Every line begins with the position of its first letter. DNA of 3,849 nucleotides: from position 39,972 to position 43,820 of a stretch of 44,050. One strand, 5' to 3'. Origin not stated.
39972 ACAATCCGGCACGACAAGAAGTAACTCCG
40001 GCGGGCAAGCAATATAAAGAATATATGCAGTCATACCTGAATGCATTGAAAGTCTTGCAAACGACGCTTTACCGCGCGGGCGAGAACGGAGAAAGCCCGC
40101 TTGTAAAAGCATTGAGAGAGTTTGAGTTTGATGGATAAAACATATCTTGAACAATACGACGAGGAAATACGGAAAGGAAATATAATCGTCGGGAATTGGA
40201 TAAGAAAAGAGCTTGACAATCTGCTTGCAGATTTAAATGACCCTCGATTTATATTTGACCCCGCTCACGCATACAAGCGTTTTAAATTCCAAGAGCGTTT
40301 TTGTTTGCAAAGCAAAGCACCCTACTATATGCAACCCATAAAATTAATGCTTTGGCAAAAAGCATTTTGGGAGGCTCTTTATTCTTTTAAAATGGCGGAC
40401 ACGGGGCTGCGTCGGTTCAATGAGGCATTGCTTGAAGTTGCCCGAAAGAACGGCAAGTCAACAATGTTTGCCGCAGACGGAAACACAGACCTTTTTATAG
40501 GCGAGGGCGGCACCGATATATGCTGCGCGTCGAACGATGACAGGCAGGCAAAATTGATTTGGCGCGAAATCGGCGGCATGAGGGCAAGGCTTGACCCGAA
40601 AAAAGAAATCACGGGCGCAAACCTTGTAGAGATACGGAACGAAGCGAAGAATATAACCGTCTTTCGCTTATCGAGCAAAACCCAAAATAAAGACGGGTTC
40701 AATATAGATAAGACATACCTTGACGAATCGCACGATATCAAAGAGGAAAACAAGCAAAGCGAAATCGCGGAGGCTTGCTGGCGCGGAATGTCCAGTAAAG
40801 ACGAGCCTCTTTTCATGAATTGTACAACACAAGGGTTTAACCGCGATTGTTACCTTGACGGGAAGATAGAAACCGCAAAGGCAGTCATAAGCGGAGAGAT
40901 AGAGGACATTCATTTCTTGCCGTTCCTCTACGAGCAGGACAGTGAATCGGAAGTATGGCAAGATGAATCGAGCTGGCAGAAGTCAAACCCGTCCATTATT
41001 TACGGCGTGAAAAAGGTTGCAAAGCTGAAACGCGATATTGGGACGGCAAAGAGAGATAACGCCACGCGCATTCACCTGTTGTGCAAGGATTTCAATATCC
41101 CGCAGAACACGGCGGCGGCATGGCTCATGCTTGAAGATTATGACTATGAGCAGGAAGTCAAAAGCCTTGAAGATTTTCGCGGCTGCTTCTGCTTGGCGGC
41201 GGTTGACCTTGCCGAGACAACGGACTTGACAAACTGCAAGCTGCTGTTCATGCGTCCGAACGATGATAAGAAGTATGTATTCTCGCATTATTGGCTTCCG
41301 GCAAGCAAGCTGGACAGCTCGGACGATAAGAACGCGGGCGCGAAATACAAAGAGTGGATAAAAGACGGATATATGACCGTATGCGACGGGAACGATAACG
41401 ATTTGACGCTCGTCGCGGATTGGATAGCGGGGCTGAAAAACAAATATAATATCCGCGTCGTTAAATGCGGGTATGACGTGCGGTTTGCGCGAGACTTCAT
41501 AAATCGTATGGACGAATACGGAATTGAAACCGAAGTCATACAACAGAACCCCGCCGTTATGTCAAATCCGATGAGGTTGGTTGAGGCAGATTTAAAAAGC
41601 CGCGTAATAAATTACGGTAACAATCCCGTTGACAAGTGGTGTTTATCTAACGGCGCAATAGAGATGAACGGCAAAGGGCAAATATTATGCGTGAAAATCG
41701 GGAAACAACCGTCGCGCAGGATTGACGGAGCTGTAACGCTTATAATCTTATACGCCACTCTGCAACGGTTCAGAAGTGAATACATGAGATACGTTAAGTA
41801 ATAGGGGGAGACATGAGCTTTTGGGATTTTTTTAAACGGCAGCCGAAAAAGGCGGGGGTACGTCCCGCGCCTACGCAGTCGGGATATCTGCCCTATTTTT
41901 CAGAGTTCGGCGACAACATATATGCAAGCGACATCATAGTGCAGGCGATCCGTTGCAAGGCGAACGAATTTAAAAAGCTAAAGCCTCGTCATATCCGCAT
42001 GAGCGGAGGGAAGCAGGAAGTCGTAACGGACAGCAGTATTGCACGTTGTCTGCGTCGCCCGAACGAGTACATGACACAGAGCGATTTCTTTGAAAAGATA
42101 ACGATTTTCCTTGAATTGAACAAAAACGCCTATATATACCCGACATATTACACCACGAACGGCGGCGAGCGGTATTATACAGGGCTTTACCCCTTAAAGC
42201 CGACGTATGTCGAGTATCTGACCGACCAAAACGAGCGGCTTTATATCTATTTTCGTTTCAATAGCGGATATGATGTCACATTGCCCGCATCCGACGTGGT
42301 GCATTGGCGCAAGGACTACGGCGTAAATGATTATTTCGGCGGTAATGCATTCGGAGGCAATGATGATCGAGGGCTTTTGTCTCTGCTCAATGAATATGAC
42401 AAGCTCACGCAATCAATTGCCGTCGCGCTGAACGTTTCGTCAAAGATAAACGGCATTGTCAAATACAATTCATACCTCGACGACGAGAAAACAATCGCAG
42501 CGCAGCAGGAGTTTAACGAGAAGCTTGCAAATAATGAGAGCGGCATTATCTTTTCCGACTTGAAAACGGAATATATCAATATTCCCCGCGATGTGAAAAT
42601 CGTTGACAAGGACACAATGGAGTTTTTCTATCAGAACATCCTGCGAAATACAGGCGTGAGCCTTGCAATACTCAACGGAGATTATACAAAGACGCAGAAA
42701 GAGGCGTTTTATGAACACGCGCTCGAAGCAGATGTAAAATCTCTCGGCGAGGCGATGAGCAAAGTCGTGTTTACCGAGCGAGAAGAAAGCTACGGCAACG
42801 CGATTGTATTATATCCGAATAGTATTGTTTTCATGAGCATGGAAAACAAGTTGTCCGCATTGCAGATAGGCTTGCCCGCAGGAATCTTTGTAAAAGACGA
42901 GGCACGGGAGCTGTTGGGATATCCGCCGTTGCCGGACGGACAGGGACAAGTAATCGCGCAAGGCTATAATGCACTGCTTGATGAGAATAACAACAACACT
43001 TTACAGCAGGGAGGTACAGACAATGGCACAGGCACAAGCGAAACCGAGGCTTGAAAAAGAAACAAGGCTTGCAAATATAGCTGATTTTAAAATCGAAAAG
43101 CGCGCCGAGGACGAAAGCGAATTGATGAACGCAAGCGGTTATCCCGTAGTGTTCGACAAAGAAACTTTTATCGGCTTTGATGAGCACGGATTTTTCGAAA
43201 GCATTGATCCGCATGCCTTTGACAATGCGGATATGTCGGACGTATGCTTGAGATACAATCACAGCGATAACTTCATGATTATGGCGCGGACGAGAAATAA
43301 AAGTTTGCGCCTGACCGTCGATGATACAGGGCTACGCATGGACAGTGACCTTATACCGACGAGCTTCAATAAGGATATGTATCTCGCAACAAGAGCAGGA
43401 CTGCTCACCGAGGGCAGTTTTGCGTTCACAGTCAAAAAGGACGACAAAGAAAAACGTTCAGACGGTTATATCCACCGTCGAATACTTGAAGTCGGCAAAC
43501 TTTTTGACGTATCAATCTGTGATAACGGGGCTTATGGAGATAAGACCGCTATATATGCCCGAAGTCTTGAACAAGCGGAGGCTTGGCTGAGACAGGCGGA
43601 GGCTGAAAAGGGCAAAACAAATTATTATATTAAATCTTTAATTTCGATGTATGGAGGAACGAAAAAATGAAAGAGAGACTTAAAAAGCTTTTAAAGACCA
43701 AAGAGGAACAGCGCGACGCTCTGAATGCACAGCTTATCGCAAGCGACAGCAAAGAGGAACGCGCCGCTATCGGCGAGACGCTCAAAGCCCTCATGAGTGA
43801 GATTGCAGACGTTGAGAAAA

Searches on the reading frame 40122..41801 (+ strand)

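Call 35: search_protein_families(library=pfam, proteins=[window:40122-41801:+], max_evalue=0.001)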
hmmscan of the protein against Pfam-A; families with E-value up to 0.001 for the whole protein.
window:40122-41801:+ (559 aa): 2 families
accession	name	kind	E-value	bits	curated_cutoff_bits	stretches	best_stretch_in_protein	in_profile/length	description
PF20441.4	TerL_nuclease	-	1.3e-30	107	24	1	260-545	2-280/286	Terminase large subunit, endonuclease domain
PF03354.21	TerL_ATPase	-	7.8e-13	49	23.7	1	78-253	2-177/178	Terminase large subunit, ATPase domain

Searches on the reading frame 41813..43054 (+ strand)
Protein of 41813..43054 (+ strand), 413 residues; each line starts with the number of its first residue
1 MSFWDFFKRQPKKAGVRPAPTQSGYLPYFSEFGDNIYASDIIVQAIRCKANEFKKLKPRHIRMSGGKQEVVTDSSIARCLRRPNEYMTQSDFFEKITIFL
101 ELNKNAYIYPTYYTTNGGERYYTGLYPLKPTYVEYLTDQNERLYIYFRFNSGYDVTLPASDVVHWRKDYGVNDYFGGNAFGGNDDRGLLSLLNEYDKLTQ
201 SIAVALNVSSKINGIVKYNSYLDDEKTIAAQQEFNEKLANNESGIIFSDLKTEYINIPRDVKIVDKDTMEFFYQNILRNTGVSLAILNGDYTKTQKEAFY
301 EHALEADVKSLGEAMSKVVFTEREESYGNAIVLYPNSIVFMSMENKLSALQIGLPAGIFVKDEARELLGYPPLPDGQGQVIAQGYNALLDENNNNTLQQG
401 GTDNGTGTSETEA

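Call 35: search_protein_families(library=pfam, proteins=[window:41813-43054:+], max_evalue=0.001)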
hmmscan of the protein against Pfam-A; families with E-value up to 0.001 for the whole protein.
window:41813-43054:+ (413 aa): 1 family
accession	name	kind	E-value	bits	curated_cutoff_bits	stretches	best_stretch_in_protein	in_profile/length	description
PF04860.17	Phage_portal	-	3.3e-40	138.7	39.1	1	43-369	4-321/321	Phage portal protein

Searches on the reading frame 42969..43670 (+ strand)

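Call 35: search_protein_families(library=pfam, proteins=[window:42969-43670:+], max_evalue=0.001)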
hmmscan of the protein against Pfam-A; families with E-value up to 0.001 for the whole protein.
window:42969-43670:+ (233 aa): 1 family
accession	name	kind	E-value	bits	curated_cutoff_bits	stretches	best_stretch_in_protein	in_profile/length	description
PF04586.22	Peptidase_S78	-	1.7e-26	93.8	21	1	42-202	3-161/165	Caudovirus prohead serine protease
